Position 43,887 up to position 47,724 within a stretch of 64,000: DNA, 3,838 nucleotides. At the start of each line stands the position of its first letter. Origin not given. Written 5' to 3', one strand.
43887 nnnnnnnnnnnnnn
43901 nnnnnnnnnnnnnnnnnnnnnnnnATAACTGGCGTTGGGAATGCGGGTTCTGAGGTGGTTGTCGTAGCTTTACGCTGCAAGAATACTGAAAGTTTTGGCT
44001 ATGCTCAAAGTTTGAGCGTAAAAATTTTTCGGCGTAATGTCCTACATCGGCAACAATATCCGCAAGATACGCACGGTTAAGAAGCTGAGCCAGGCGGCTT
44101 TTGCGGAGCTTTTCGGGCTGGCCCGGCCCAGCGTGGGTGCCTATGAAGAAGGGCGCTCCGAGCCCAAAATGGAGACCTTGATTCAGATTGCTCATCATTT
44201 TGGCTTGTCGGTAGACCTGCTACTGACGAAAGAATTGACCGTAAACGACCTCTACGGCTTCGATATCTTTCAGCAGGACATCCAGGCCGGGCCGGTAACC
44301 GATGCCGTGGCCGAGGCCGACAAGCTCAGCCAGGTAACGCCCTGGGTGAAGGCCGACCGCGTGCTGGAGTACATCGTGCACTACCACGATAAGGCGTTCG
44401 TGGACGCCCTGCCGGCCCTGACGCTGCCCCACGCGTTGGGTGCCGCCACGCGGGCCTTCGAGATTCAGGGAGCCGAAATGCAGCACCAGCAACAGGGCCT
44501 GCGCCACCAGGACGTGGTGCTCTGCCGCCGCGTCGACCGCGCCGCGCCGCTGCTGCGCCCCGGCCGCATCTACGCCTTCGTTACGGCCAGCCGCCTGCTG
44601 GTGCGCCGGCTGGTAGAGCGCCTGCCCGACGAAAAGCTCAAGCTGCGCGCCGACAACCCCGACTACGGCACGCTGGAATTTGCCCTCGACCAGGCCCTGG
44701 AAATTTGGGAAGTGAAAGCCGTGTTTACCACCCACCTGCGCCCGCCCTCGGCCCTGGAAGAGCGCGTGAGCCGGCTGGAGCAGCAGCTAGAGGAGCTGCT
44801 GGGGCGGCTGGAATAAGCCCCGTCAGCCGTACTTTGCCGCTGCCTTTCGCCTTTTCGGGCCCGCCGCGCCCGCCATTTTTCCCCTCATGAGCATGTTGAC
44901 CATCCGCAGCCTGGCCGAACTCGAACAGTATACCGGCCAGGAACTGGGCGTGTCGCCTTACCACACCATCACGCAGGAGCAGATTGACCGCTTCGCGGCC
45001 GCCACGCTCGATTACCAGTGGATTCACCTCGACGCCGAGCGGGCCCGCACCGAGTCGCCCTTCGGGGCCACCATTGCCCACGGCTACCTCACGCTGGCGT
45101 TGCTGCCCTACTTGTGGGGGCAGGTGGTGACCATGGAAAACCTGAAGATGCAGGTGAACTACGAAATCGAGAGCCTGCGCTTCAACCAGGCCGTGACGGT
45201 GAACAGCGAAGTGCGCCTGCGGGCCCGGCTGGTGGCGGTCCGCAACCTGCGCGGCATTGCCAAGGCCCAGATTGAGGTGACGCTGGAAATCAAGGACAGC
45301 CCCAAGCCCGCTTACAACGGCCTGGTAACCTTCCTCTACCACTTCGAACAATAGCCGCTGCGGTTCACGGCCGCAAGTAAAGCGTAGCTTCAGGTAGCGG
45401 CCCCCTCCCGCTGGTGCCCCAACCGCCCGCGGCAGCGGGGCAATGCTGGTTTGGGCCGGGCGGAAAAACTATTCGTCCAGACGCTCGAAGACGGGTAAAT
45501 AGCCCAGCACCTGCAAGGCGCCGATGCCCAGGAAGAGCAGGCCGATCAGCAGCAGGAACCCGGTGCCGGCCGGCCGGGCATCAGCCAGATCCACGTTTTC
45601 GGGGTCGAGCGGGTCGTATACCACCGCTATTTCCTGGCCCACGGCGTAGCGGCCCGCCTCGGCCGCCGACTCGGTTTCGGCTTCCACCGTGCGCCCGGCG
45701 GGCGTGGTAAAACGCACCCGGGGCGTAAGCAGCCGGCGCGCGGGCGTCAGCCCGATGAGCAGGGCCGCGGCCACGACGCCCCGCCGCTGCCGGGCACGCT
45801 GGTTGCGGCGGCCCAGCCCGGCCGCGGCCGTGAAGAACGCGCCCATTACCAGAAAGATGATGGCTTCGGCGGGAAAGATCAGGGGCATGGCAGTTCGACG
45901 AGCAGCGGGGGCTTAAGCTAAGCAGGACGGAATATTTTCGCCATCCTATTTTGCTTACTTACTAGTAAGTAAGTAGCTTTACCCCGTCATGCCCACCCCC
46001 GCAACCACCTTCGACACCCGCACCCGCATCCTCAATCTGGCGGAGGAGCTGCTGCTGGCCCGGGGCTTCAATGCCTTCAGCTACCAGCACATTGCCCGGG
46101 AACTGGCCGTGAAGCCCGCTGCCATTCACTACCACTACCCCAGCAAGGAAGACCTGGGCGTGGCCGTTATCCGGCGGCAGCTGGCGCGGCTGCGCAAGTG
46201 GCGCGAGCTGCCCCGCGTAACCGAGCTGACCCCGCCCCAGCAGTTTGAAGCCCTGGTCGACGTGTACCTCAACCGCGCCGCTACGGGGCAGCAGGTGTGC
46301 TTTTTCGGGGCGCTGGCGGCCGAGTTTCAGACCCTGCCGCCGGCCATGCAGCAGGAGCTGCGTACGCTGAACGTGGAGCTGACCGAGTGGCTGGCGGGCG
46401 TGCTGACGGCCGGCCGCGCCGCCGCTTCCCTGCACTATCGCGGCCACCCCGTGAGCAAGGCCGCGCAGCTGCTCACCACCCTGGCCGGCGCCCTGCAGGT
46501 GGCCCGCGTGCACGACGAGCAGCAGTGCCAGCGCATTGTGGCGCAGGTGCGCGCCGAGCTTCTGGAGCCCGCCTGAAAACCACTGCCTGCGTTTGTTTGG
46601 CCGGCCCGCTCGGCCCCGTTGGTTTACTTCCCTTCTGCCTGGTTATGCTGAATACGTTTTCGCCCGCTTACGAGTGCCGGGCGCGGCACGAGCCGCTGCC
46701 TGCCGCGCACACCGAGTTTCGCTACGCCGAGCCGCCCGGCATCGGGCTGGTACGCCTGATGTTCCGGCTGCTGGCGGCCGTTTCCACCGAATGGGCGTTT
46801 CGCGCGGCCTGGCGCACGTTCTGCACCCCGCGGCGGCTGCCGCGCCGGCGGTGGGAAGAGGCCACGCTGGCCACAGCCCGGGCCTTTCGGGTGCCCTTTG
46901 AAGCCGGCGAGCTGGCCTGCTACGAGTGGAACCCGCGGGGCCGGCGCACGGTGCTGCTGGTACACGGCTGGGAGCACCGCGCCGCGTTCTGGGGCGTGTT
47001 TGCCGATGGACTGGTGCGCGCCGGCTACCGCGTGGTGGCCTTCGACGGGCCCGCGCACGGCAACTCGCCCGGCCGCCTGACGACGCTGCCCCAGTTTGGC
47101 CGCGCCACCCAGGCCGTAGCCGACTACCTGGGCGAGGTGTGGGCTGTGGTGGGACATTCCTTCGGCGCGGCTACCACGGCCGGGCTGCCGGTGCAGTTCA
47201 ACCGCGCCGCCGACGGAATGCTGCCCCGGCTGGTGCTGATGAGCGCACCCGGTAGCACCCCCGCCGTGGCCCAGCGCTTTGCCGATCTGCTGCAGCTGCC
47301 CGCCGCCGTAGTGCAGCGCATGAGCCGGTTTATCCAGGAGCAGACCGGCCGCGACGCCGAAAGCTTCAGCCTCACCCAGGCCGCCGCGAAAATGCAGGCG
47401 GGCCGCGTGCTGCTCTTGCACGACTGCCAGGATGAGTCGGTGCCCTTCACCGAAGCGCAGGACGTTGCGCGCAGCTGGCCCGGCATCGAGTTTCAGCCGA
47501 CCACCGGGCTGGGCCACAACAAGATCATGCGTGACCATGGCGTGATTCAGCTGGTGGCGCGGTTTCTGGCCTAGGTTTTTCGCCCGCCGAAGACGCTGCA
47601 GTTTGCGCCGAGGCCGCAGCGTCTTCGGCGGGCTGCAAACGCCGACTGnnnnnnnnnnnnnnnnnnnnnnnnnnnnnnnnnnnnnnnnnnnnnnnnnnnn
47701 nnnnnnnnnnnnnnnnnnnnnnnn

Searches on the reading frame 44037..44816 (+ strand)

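Call 8: search_protein_families(library=pfam, proteins=[window:44037-44816:+], max_evalue=0.001)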
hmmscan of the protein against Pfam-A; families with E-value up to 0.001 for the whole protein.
window:44037-44816:+ (259 aa): 4 families
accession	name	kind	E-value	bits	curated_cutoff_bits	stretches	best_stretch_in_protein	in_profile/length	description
PF01381.28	HTH_3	-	1.1e-11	45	23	1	8-62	1-55/55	Helix-turn-helix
PF12844.13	HTH_19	-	2e-09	37.6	30.2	1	5-66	1-62/64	Helix-turn-helix domain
PF00717.28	Peptidase_S24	-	6.2e-08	32.8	23.3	1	135-223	32-111/116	Peptidase S24-like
PF13560.12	HTH_31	-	1.6e-06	28.8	27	1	8-62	6-61/64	Helix-turn-helix domain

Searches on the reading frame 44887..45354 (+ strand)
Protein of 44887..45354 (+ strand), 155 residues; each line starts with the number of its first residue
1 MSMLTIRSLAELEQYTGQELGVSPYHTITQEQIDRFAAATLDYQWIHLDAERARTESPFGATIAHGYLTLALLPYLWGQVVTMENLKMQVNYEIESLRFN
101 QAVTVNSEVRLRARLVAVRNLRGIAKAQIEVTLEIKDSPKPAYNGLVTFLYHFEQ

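Call 87: search_protein_families(library=pfam, proteins=[window:44887-45354:+], max_evalue=0.01)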
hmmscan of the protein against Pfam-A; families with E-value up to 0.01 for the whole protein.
window:44887-45354:+ (155 aa): 1 family
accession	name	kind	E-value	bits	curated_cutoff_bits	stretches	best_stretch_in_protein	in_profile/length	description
PF01575.25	MaoC_dehydratas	-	2e-22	79.5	27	1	14-130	4-116/123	MaoC like domain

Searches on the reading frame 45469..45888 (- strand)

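Call 87: search_protein_families(library=pfam, proteins=[window:45469-45888:-], max_evalue=0.01)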
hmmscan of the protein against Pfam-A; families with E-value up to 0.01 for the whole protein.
window:45469-45888:- (139 aa): 1 family
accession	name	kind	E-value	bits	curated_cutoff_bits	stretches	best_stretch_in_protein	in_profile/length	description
PF12158.14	DUF3592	-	1.2e-07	32.7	25.3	1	54-102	24-80/84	Domain of unknown function (DUF3592)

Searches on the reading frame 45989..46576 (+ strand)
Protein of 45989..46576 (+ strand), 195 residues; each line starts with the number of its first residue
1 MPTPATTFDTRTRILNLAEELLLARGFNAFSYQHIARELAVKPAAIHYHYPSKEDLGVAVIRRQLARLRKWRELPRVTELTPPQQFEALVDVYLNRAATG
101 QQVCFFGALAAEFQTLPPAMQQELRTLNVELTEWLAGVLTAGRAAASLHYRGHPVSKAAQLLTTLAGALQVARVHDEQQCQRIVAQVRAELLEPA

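Call 87: search_protein_families(library=pfam, proteins=[window:45989-46576:+], max_evalue=0.01)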
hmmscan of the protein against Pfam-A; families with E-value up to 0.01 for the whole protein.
window:45989-46576:+ (195 aa): 2 families
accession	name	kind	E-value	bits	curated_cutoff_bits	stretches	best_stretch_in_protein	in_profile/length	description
PF00440.29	TetR_N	-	3.5e-11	43.1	24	1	14-56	1-43/47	Bacterial regulatory proteins, tetR family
PF16925.10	TetR_C_13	-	1.1e-08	35.9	27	1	85-181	4-102/109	Tetracyclin repressor-like, C-terminal domain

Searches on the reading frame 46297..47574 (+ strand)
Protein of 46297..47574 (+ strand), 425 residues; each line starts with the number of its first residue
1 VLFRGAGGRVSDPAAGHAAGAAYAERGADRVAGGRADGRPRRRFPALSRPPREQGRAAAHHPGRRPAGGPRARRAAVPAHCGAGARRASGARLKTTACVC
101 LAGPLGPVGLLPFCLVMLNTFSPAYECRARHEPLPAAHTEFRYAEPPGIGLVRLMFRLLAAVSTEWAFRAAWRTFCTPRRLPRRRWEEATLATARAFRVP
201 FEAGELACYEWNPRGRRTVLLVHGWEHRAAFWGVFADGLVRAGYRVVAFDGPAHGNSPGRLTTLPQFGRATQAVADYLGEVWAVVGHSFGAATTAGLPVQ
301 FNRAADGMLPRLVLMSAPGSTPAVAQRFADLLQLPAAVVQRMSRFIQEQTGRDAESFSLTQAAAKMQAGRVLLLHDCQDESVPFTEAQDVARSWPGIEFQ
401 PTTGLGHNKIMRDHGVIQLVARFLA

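Call 87: search_protein_families(library=pfam, proteins=[window:46297-47574:+], max_evalue=0.01)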
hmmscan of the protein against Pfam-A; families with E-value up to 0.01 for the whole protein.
window:46297-47574:+ (425 aa): 3 families
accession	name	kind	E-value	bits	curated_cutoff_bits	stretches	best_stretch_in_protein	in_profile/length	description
PF12697.13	Abhydrolase_6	-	4e-11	44.4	26.3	1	219-358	1-132/217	Alpha/beta hydrolase family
PF00561.26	Abhydrolase_1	-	5.8e-09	36.4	25.8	1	218-355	2-133/245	alpha/beta hydrolase fold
PF12146.15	Hydrolase_4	-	1.6e-08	34.6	27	1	216-357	4-148/239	Serine aminopeptidase, S33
